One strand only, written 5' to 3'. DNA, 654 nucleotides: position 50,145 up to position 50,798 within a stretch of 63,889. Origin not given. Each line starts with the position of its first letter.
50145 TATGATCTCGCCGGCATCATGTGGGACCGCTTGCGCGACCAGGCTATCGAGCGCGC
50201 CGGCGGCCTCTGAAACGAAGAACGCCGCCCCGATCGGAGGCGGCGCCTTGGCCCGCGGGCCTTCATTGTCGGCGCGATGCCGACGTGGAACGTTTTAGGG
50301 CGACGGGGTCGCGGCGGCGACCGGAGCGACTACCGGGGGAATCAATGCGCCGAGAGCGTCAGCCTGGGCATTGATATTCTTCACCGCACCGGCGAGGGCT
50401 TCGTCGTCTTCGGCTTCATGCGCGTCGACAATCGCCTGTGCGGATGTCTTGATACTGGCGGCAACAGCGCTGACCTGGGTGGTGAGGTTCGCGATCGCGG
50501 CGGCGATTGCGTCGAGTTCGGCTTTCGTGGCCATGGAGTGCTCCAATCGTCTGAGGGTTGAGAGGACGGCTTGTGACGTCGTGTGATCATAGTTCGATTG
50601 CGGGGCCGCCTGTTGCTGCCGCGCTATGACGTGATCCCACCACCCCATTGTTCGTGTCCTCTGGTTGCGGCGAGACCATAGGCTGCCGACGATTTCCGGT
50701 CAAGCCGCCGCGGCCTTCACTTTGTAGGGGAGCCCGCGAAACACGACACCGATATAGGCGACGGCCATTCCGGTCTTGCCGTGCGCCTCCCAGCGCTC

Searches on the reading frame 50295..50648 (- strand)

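Call 16: search_protein_families(library=pfam, proteins=[window:50295-50648:-], max_evalue=0.01)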
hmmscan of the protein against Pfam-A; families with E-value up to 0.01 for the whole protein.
window:50295-50648:- (117 aa): 1 family
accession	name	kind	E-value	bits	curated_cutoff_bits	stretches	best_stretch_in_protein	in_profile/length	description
PF22689.1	FGAR-AT_PurM_N-like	-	0.0063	16.7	27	1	40-104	62-126/160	FGAR-AT PurM_N-like domain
